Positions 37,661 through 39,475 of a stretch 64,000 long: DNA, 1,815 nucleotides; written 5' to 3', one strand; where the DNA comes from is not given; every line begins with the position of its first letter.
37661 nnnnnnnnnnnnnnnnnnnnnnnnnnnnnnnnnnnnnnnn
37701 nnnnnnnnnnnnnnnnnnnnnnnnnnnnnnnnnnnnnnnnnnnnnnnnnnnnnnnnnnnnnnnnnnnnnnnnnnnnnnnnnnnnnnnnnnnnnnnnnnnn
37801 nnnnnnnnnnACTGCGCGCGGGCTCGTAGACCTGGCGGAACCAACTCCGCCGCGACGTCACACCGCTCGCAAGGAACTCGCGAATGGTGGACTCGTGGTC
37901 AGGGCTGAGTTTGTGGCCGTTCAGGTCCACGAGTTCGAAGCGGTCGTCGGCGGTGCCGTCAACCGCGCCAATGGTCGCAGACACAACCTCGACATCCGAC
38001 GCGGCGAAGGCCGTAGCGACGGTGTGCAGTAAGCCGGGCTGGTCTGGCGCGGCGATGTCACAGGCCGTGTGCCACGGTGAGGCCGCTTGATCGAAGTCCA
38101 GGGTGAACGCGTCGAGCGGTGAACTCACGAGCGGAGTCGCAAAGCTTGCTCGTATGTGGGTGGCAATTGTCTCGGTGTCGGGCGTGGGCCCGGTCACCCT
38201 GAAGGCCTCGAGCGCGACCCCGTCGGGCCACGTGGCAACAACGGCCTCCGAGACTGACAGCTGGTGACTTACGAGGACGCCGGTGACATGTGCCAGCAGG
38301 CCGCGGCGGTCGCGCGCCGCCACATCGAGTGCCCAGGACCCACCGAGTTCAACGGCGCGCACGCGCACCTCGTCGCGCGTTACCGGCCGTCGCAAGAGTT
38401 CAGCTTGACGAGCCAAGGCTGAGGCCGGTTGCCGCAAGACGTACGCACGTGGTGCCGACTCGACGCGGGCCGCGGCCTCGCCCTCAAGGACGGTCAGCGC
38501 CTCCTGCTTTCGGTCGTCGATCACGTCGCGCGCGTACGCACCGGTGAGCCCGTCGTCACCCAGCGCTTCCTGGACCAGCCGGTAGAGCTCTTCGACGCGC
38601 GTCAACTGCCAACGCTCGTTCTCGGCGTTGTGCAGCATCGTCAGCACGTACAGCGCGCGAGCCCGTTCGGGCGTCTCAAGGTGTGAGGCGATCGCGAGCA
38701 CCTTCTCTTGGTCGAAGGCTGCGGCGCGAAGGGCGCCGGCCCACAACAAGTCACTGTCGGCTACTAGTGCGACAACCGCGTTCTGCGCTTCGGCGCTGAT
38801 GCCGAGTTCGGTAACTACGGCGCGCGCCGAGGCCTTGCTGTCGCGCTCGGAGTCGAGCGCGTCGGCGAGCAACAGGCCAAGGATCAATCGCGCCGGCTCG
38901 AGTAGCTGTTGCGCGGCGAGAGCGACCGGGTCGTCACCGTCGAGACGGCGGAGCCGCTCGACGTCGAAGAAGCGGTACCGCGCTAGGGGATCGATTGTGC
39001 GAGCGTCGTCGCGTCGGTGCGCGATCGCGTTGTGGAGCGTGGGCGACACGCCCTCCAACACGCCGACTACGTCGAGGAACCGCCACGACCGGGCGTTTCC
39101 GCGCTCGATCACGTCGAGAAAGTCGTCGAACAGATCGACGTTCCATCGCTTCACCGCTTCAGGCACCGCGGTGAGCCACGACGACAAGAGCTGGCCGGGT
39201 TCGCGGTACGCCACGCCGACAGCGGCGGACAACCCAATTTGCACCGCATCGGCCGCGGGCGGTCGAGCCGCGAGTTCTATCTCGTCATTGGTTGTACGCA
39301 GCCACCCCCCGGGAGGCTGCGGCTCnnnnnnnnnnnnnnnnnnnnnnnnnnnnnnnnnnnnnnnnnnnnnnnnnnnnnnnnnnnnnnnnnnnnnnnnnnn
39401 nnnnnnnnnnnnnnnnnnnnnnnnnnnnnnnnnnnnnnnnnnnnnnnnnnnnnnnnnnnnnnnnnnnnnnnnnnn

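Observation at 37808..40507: Cation:proton antiporter that has captured a GlnD-like nitrogen-sensor tail (degenerate HD + 2 ACT, no transferase domain)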

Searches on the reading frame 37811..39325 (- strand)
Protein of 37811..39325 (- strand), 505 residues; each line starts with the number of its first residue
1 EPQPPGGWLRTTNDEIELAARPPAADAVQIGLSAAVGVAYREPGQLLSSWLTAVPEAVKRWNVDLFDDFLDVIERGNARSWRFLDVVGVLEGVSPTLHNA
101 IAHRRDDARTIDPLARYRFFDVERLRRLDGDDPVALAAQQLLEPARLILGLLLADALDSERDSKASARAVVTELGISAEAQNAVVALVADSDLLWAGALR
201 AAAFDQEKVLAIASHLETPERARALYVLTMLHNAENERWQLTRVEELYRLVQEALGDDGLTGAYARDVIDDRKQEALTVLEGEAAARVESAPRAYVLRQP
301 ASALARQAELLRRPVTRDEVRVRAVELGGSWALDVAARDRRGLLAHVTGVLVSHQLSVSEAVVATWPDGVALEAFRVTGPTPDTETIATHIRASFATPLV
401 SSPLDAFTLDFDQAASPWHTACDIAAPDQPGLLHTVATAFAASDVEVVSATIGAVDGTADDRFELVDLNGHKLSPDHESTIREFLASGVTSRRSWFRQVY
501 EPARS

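Call 17: search_protein_representatives(protein=window:37811-39325:-)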
Query: 505 residues. Proteins with E-value up to 0.001 (for the whole library): 1426; up to 1e-10: 472; up to 1e-30: 167. The best 150 are listed.
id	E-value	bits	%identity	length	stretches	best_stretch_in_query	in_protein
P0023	1.4e-145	502.4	51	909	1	2-502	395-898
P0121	6.5e-108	378.2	45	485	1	31-494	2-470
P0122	8.7e-105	367.9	43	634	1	2-489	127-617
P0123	1.1e-98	347.8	44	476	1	41-493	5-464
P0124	1.6e-88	314.3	41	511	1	16-502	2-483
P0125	1.1e-87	311.4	45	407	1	132-503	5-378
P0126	2.2e-86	307.2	39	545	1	3-501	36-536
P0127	2.0e-85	304.0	41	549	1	2-495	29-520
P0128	5.5e-83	296.0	39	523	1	3-493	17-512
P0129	1.3e-82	294.8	39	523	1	3-499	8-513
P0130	1.1e-79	285.1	55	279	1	230-500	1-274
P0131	1.9e-79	284.3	40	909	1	4-498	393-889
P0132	3.7e-79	283.4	43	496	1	13-497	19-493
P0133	1.2e-78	281.7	39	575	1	3-482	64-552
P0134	7.8e-78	279.0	40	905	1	3-496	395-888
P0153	3.7e-66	240.5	38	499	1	4-490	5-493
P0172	1.1e-56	209.3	35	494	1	6-497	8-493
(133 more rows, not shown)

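Call 26: find_related_loci(query=A3, collection=genome_contigs, flank=8000)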
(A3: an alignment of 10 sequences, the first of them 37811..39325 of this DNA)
Query A3 (505 aa) in genome_contigs; peptide patterns used: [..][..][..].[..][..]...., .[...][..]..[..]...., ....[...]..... (x = any residue, [..] = any of these).
402 stretches matched a pattern; 173 encode a relative of the query (tblastn E <= 1e-3); the best 80 are kept; 80 distinct loci.
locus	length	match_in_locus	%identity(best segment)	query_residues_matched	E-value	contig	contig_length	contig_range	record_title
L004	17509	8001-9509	73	1-503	0e+0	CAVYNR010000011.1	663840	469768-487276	MAG: uncultured Actinomycetes bacterium isolate MFD04212.bin.2.8 genome assembly, contig: contig_5963, whole genome shot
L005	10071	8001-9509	66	1-503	0e+0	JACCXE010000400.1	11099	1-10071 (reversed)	MAG: Actinomycetota bacterium isolate MGR_bin170 SD2897-2912_k127_7718434, whole genome shotgun sequence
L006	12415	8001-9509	56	1-500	5e-161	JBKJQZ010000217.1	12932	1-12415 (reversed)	MAG: Acidimicrobiales bacterium isolate ant_bin.517 k117_3733494, whole genome shotgun sequence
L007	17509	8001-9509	55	1-500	7e-152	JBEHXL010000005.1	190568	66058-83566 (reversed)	MAG: Actinomycetota bacterium isolate ES1.bin.66 NODE_77_length_190568_cov_17.300831, whole genome shotgun sequence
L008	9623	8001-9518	50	3-503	5e-141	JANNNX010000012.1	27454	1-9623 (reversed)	MAG: Actinomycetes bacterium isolate SOY_34_metabat_58 SOY_34_k141_3426646, whole genome shotgun sequence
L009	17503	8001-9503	50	1-496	2e-134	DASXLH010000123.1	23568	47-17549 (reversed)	MAG TPA_asm: Acidimicrobiales bacterium isolate SMAG_U5297 k141_2662563, whole genome shotgun sequence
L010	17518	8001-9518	53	3-502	2e-133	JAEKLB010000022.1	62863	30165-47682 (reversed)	MAG: Acidobacteria bacterium isolate SM_70_13 SM_S39_scaffold_34, whole genome shotgun sequence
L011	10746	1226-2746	48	1-503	8e-127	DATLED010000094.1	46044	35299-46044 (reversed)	MAG TPA_asm: Acidimicrobiales bacterium isolate SMAG_U14367 k141_6544695, whole genome shotgun sequence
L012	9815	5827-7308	46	2-498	6e-124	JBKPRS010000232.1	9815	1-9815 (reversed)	MAG: Actinomycetota bacterium isolate GS_EKS_MAG_00043 GS_EKS_000002530034, whole genome shotgun sequence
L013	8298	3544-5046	46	3-500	2e-122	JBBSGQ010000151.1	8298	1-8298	MAG: Acidimicrobiales bacterium isolate LS2_sbin.43 LS2_sbin.43_K_824758_L_8298_cov_11.0164, whole genome shotgun sequen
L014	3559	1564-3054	45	2-496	1e-118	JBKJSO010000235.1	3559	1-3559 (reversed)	MAG: Acidimicrobiales bacterium isolate ant_bin.582 S1Ck117_2442914_flag_0_multi_17.0000_len_3559, whole genome shotgun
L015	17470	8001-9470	46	4-489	3e-113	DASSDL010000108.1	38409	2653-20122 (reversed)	MAG TPA_asm: Acidimicrobiales bacterium isolate SMAG_U949 k141_1520168, whole genome shotgun sequence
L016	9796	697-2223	43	3-500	8e-113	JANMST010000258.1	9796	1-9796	MAG: Acidimicrobiia bacterium isolate SOY_29_metabat_354 SOY_29_k141_5817536, whole genome shotgun sequence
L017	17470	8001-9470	46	2-490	6e-111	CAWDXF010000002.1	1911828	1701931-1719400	MAG: uncultured Microthrixaceae bacterium isolate MFD04212.bin.2.37 genome assembly, contig: contig_5150, whole genome s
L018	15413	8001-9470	45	2-490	5e-110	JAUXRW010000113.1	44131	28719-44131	MAG: Acidimicrobiales bacterium isolate C12_metabat.bin.16 C12_k141_65432, whole genome shotgun sequence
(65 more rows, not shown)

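Call 27: predict_structure(alignment_id=A2)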
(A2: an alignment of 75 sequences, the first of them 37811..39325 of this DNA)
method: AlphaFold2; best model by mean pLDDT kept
length: 505 residues; sequences in the alignment: 75
mean_pLDDT: 95.1   pTM: 0.90
mean pLDDT of the five models: 95.1, 94.3, 94.2, 94.1, 93.7
residues with pLDDT >= 90: 465; 70-90: 26; 50-70: 12; < 50: 2
segments of 3 or more residues with pLDDT < 50: none
pLDDT, mean of each block of 10 residues (from residue 1): 94 98 98 98 98 97 97 98 98 97 77 93 97 98 98 96 96 98 98 97 91 94 98 97 98 82 66 96 97 91 97 96 97 98 97 96 95 97 98 97 97 95 97 98 96 94 95 97 98 92 85
secondary structure, 60 per line:
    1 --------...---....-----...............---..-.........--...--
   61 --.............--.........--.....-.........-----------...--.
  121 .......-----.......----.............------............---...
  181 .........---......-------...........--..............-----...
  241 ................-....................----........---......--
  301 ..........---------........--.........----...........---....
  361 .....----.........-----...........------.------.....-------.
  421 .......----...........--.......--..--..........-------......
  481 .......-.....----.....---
elements in order: E9-11 E15-18 H24-38 H45-53 H63-75 H78-86 H89-93 H95-103 H120-127 H133-139 H144-156 H163-174 H178-189 H193-198 H206-216 H219-232 H238-256 H258-277 H282-289 H293-298 H301-310 E320-327 E330-338 H343-353 E357-365 E370-378 H384-394 E408-412 E420-427 H432-442 E445-451 E458-467 H475-487 E489-493 E498-502

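Call 31: fold_search(model_id=the predicted structure, library=pdb)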
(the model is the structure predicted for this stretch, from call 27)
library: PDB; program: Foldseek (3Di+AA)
matches with E <= 10: 741; with E <= 0.001: 4
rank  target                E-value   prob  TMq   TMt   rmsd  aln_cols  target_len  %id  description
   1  3wfp_B                2.2e-04  1.00  0.35  0.38   5.8       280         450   12  tRNA processing enzyme (apo form 2) (released 2014-01-01)
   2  3wfs_C                4.0e-04  1.00  0.36  0.41   6.5       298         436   11  tRNA processing enzyme complex 3 (released 2014-01-01)
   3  3wfr_E                9.6e-04  1.00  0.38  0.43   5.8       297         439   12  tRNA processing enzyme complex 2 (released 2014-01-01)
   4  3wfp_C                1.0e-03  1.00  0.36  0.42   5.2       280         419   13  tRNA processing enzyme (apo form 2) (released 2014-01-01)
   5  3wfp_E                1.1e-03  1.00  0.36  0.43   5.2       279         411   12  tRNA processing enzyme (apo form 2) (released 2014-01-01)
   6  3wfp_A                1.1e-03  1.00  0.36  0.39   5.5       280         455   12  tRNA processing enzyme (apo form 2) (released 2014-01-01)
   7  3wfq_G                1.5e-03  1.00  0.38  0.42   5.6       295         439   12  tRNA processing enzyme complex 1 (released 2014-01-01)
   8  3wfq_E                1.7e-03  1.00  0.36  0.41   6.5       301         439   12  tRNA processing enzyme complex 1 (released 2014-01-01)
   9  3wfq_F                1.8e-03  1.00  0.37  0.42   6.3       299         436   12  tRNA processing enzyme complex 1 (released 2014-01-01)
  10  3wfo_C                2.0e-03  1.00  0.35  0.41   4.9       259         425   14  tRNA processing enzyme (apo form 1) (released 2014-01-01)
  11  3wfr_F                2.8e-03  1.00  0.35  0.40   6.1       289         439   12  tRNA processing enzyme complex 2 (released 2014-01-01)
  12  3wfo_B                3.0e-03  1.00  0.33  0.38   5.6       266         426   12  tRNA processing enzyme (apo form 1) (released 2014-01-01)
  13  3wfo_A                4.2e-03  1.00  0.35  0.41   5.7       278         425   14  tRNA processing enzyme (apo form 1) (released 2014-01-01)
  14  3wfq_H                5.5e-03  1.00  0.35  0.39   5.6       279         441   12  tRNA processing enzyme complex 1 (released 2014-01-01)
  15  3wfr_G                1.3e-02  1.00  0.33  0.36   5.5       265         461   14  tRNA processing enzyme complex 2 (released 2014-01-01)
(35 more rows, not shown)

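Call 67: find_encoding_contigs(protein=P0172, flank=5000, max_places=3)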
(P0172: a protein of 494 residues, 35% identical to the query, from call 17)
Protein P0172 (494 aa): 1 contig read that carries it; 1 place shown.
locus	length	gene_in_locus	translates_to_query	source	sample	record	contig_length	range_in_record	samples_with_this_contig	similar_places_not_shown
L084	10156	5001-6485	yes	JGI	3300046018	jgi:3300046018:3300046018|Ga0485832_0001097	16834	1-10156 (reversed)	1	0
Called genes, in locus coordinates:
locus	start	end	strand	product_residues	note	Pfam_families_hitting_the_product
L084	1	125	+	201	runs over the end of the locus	-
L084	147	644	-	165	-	PF02870:Methyltransf_1N, PF01035:DNA_binding_1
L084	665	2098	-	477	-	PF02805:Ada_Zn_binding, PF12833:HTH_18, PF06029:AlkA_N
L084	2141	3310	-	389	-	PF06779:MFS_4, PF07690:MFS_1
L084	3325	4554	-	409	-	PF02771:Acyl-CoA_dh_N, PF02770:Acyl-CoA_dh_M, PF00441:Acyl-CoA_dh_1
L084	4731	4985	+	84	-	PF00486:Trans_reg_C (weak)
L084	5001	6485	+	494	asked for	PF01842:ACT (weak)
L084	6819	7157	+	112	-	PF00543:P-II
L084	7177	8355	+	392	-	PF12838:Fer4_7 (weak), PF04422:FrhB_FdhB_N, PF04432:FrhB_FdhB_C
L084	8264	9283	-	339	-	PF03741:TerC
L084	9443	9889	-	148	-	-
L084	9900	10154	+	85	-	?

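Call 68: find_encoding_contigs(protein=P0153, flank=5000, max_places=3)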
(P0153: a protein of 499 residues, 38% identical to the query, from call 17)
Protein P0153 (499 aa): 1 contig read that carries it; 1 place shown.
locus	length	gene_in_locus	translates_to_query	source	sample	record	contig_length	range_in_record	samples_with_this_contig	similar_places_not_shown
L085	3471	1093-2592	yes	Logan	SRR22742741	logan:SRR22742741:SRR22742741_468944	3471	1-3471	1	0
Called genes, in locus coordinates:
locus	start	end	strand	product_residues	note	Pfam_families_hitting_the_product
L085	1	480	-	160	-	?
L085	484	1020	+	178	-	PF00486:Trans_reg_C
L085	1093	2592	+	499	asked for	PF13291:ACT_4 (faint), PF01842:ACT (weak)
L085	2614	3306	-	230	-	PF00300:His_Phos_1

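Call 71: find_homologous_proteins(query=P0172, max_evalue=1e-10)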
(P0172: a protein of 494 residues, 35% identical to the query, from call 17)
Query P0172 (494 aa): 71 proteins with E <= 1e-10 among 8000 candidates.
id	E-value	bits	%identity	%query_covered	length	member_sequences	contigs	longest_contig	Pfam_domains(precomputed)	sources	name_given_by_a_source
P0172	0.0e+0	1061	100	100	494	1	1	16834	PF01842.32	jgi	jgi:predicted amino acid-binding ACT domain protein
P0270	3.5e-241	819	77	99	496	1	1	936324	PF01842.32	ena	-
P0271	5.0e-240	815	79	99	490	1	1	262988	PF01842.32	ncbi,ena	-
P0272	1.2e-238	811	78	99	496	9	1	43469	PF01842.32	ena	-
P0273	2.7e-236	803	79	97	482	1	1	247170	PF01842.32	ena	-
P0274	3.1e-233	793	78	98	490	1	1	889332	PF01842.32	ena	-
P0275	5.9e-210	716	70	98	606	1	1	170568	PF00999.27,PF01842.32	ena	-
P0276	6.8e-209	713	69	99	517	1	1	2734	PF01842.32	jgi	jgi:predicted amino acid-binding ACT domain protein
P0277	3.3e-201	687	70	95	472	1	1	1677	PF01842.32,PF22754.5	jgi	jgi:predicted amino acid-binding ACT domain protein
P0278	3.5e-201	687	67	99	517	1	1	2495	PF01842.32,PF22754.5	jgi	jgi:predicted amino acid-binding ACT domain protein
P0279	9.2e-200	683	81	82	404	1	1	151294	PF01842.32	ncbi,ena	-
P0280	3.8e-199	681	67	98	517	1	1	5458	PF01842.32,PF22754.5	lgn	-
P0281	3.6e-198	677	69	97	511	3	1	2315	PF01842.32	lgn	-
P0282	3.2e-195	668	67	97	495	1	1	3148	PF01842.32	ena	-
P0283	1.9e-194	665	65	99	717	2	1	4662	PF00999.27,PF01842.32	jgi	jgi:hypothetical protein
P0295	2.1e-171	589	60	98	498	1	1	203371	PF01842.32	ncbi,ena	-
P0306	3.6e-132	460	56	92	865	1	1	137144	PF00999.27,PF01842.32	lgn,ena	-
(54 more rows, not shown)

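Call 72: find_encoding_contigs(protein=P0270, flank=8000, max_places=1)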
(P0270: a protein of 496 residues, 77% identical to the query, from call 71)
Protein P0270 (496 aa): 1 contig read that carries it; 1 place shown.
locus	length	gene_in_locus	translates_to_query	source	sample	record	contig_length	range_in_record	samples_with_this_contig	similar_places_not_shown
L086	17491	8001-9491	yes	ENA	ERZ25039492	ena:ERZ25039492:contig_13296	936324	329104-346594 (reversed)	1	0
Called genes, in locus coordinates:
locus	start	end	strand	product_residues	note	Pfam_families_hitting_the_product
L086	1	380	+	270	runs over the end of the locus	PF00005:ABC_tran, PF02463:SMC_N (faint), PF13304:AAA_21 (weak)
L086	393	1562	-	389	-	PF05977:MFS_3, PF07690:MFS_1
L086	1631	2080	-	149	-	PF01475:FUR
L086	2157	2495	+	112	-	-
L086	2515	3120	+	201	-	-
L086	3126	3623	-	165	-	PF02870:Methyltransf_1N, PF01035:DNA_binding_1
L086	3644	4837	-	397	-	PF12833:HTH_18, PF06029:AlkA_N, PF00730:HhH-GPD (weak)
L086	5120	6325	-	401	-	PF05977:MFS_3 (faint), PF06779:MFS_4, PF07690:MFS_1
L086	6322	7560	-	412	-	PF02771:Acyl-CoA_dh_N, PF02770:Acyl-CoA_dh_M, PF00441:Acyl-CoA_dh_1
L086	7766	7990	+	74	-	-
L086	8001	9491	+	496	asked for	PF01842:ACT (weak)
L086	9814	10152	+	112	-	PF00543:P-II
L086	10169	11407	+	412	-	PF12838:Fer4_7 (weak), PF04422:FrhB_FdhB_N, PF04432:FrhB_FdhB_C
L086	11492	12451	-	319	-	PF03741:TerC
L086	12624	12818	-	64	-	-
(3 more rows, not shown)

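Call 73: find_encoding_contigs(protein=P0295, flank=8000, max_places=1)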
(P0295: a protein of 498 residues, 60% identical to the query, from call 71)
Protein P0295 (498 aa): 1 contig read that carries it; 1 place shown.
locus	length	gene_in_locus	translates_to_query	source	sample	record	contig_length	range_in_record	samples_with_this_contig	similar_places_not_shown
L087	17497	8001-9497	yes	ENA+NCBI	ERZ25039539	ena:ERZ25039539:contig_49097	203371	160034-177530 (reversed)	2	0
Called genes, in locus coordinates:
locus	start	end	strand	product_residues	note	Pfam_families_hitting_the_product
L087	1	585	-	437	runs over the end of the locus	PF06965:Na_H_antiport_1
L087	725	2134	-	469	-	PF00982:Glyco_transf_20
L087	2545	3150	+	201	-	-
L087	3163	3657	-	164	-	PF02870:Methyltransf_1N, PF01035:DNA_binding_1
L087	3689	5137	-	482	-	PF02805:Ada_Zn_binding, PF12833:HTH_18, PF06029:AlkA_N, PF00730:HhH-GPD (weak)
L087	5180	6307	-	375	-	PF07690:MFS_1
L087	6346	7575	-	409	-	PF02771:Acyl-CoA_dh_N, PF02770:Acyl-CoA_dh_M, PF00441:Acyl-CoA_dh_1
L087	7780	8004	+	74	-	-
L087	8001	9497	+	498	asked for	PF01842:ACT (faint)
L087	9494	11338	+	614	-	PF08335:GlnD_UR_UTase, PF01966:HD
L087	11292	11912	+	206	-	PF01842:ACT (weak)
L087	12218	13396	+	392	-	PF12838:Fer4_7 (weak), PF04422:FrhB_FdhB_N, PF04432:FrhB_FdhB_C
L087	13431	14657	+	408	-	PF08240:ADH_N, PF16912:Glu_dehyd_C, PF00107:ADH_zinc_N, PF13602:ADH_zinc_N_2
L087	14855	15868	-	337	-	PF01180:DHO_dh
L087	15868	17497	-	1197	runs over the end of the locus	PF01855:POR_N, PF17147:PFOR_II, PF01558:POR, PF10371:EKR, PF00037:Fer4 (weak), PF12837:Fer4_6 (weak), PF12838:Fer4_7, PF13183:Fer4_8, +7 more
